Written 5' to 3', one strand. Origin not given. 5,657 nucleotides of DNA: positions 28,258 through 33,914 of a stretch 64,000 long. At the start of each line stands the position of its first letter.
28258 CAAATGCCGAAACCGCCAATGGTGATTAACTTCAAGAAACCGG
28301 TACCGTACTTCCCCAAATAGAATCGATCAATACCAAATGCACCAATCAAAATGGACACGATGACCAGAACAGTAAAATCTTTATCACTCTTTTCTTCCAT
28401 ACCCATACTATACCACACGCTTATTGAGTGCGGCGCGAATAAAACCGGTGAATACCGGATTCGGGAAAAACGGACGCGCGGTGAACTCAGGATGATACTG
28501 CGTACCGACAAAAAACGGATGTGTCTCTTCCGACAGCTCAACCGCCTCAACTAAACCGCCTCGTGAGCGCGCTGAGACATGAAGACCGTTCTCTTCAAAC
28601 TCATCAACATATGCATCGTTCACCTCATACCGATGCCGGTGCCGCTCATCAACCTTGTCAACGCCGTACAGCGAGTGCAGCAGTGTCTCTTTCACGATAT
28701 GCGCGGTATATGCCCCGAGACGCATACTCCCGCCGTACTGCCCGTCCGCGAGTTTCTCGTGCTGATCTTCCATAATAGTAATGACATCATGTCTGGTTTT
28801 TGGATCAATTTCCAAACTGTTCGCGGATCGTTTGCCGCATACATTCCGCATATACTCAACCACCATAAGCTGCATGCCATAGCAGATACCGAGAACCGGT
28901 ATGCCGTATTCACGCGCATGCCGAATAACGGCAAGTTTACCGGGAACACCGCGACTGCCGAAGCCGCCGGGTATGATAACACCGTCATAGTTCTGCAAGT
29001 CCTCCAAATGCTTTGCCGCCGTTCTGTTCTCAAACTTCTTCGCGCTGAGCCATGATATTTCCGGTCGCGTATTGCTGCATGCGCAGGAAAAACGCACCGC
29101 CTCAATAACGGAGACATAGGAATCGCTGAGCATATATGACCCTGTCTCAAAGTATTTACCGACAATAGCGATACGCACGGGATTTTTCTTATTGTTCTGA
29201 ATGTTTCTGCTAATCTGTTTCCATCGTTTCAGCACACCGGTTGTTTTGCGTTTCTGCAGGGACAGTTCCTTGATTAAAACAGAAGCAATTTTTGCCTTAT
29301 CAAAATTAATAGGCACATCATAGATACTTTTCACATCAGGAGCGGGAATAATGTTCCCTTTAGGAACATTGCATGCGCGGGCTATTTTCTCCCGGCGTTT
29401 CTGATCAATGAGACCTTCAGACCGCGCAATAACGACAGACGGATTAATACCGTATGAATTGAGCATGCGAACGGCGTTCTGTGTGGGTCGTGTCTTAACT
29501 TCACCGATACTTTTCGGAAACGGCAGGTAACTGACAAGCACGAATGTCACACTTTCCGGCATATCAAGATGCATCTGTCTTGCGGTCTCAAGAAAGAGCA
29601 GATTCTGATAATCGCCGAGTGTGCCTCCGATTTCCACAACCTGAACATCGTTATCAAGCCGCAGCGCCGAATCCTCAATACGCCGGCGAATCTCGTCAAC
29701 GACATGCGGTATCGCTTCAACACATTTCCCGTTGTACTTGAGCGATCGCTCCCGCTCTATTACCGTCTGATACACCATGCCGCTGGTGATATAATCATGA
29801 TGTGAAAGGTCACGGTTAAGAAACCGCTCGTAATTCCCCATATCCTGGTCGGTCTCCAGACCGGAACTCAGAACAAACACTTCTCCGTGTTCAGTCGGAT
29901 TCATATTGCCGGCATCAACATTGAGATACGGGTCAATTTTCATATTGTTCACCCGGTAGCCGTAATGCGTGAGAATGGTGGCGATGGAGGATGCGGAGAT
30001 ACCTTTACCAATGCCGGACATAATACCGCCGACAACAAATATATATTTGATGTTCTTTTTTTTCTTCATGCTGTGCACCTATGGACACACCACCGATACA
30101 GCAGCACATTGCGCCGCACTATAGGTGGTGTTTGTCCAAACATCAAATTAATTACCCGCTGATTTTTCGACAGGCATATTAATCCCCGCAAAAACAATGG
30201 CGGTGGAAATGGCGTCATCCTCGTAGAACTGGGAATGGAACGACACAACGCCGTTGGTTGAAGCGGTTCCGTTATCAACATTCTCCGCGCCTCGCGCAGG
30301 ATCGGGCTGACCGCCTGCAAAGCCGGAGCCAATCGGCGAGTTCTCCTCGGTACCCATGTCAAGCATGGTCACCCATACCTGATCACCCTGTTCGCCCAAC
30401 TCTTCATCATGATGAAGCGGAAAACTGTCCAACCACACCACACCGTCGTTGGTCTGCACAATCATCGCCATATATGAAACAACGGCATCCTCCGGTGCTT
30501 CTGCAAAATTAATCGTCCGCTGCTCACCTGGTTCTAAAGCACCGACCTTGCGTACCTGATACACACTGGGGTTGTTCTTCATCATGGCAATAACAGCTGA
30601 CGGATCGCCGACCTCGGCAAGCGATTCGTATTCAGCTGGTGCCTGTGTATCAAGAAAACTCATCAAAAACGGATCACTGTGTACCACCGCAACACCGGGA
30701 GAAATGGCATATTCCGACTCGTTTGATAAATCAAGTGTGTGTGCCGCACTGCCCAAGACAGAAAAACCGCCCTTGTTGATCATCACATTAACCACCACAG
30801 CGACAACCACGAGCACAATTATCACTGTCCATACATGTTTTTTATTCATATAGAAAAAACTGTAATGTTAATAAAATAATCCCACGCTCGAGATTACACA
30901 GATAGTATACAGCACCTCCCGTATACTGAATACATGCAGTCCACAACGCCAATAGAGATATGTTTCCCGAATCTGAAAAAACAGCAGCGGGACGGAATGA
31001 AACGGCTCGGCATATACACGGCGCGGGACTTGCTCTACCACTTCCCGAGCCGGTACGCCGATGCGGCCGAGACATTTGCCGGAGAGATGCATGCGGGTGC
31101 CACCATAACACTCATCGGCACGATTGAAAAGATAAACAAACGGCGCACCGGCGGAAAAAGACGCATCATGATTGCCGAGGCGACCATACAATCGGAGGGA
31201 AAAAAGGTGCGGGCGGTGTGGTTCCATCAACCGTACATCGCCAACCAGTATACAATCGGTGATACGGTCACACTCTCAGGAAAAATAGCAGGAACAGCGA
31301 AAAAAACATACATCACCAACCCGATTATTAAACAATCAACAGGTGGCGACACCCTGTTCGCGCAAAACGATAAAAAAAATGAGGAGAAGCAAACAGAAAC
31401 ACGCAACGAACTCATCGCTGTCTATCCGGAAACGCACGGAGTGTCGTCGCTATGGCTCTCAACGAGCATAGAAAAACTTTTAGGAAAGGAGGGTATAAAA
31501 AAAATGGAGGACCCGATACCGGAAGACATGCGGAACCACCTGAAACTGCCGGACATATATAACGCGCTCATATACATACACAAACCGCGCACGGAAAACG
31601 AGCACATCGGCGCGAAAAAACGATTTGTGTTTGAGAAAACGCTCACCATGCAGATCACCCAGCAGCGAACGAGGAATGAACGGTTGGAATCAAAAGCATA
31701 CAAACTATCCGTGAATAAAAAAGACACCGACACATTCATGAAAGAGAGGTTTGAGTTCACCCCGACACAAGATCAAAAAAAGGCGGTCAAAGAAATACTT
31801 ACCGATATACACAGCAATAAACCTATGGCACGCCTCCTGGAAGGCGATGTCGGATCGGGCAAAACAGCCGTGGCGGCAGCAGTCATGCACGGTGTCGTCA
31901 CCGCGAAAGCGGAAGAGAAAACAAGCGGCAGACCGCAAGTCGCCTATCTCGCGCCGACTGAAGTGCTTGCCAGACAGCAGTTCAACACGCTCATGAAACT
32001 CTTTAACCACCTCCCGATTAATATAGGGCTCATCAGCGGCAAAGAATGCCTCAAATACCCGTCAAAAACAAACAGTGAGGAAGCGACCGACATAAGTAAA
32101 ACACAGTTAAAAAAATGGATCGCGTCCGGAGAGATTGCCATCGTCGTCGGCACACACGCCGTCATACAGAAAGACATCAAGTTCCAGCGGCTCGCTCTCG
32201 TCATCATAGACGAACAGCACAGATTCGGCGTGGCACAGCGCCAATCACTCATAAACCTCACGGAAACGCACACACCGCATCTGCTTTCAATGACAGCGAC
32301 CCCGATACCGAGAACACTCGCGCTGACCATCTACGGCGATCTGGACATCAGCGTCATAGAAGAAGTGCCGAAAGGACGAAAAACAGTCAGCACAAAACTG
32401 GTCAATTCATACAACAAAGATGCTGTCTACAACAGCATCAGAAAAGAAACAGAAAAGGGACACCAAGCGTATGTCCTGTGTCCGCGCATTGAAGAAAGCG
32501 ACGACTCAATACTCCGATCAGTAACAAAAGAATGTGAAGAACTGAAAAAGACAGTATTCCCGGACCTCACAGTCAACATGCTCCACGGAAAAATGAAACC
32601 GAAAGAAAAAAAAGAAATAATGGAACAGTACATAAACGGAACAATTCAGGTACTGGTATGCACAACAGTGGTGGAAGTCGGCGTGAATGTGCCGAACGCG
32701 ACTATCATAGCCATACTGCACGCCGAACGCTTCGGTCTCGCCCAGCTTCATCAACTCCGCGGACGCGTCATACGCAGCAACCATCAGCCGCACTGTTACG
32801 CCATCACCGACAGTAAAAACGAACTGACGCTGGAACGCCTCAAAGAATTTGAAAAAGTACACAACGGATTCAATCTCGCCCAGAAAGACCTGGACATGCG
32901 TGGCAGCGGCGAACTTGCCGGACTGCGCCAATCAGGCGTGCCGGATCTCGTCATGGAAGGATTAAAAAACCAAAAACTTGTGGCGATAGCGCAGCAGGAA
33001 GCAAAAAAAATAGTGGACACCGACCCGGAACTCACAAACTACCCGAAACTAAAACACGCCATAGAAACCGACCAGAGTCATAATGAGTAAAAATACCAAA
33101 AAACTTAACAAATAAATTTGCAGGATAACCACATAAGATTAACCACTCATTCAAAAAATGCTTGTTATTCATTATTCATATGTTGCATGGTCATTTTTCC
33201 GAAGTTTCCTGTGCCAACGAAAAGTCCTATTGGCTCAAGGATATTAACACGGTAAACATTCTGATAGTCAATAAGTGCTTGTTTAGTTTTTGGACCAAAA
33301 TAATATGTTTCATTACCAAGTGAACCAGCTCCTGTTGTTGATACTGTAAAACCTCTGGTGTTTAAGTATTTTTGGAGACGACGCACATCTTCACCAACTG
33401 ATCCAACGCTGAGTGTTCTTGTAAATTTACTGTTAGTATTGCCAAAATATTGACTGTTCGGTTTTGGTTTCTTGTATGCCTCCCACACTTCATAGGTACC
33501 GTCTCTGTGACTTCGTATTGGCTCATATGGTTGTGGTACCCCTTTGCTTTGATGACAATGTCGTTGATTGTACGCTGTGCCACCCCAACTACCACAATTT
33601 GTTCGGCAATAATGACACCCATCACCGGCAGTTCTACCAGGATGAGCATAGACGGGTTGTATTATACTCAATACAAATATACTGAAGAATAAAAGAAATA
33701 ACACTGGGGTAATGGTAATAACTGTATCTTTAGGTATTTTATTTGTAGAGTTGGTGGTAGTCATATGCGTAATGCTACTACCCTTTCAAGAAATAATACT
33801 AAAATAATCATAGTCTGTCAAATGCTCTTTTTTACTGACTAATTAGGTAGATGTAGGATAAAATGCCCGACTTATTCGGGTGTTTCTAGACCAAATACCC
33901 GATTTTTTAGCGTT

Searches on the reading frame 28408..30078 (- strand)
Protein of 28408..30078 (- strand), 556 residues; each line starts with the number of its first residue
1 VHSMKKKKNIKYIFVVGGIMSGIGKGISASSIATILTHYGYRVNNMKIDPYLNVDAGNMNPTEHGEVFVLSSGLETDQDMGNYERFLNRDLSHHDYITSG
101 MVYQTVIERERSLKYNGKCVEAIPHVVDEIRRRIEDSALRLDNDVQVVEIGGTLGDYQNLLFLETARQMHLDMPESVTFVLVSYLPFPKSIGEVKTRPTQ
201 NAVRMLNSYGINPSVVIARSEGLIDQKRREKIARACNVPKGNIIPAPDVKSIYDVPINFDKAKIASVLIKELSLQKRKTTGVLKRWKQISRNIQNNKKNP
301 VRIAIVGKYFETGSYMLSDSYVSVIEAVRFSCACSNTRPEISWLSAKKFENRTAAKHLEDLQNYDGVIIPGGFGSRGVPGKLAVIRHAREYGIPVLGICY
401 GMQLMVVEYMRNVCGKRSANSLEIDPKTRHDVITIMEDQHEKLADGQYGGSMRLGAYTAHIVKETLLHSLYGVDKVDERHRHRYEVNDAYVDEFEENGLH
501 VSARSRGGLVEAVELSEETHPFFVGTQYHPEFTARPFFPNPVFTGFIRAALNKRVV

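Call 49: search_protein_families(library=pfam, proteins=[window:28408-30078:-], max_evalue=0.00001)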
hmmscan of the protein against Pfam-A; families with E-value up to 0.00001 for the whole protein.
window:28408-30078:- (556 aa): 3 families
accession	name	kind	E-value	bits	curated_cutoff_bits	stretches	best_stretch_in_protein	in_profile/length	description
PF06418.20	CTP_synth_N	-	3.4e-99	332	26.1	1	11-274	1-265/265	CTP synthase N-terminus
PF00117.34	GATase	-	3e-35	122.1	22.8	1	317-548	2-189/190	Glutamine amidotransferase class-I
PF07722.19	Peptidase_C26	-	2.4e-14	54.1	20.5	1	381-531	94-219/219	Peptidase C26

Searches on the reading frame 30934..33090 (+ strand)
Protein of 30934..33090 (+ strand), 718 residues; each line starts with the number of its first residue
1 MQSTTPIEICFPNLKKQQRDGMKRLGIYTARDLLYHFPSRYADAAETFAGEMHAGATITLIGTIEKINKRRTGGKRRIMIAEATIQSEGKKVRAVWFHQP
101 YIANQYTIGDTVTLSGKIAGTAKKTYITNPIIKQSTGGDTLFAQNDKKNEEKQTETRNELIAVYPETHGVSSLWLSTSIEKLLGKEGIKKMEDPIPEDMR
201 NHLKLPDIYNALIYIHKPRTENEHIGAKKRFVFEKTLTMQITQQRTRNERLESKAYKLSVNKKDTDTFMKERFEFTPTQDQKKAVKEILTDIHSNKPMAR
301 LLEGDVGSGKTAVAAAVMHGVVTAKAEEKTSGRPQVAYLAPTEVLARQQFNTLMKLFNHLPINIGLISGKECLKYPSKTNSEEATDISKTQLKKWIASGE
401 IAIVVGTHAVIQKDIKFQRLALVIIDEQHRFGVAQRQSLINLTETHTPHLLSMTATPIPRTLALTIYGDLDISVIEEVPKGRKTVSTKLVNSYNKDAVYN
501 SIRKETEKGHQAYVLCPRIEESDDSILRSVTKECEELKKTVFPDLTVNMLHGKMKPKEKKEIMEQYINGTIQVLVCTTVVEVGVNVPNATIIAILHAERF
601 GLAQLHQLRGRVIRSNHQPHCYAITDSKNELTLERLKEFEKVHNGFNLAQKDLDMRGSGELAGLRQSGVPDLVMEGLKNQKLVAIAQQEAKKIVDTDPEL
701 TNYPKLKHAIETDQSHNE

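Call 49: search_protein_families(library=pfam, proteins=[window:30934-33090:+], max_evalue=0.00001)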
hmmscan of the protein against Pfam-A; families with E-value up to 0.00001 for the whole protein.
window:30934-33090:+ (718 aa): 5 families
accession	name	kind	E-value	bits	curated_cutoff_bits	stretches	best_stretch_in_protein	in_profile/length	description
PF00270.35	DEAD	-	6.8e-23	81.7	26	1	278-462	1-164/167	DEAD/DEAH box helicase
PF00271.37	Helicase_C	-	4.4e-19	69.2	23.5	1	501-615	9-109/110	Helicase conserved C-terminal domain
PF04851.21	ResIII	-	4.3e-14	53.2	22.5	1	275-457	2-162/164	Type III restriction enzyme, res subunit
PF17191.10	RecG_wedge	-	5.5e-09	36.2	23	1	22-172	16-148/162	RecG wedge domain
PF19833.4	RecG_dom3_C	-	1.6e-08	34.9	26.8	1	644-701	3-62/87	ATP-dependent DNA helicase RecG, domain 3, C-terminal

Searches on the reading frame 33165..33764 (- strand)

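Call 50: search_protein_families(library=pfam, proteins=[window:33165-33764:-], max_evalue=0.00001)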
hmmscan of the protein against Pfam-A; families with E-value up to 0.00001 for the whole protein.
window:33165-33764:- (199 aa): 1 family
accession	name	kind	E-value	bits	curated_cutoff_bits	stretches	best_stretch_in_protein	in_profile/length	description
PF01471.23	PG_binding_1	-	7.3e-08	32.9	23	1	124-172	2-42/57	Putative peptidoglycan binding domain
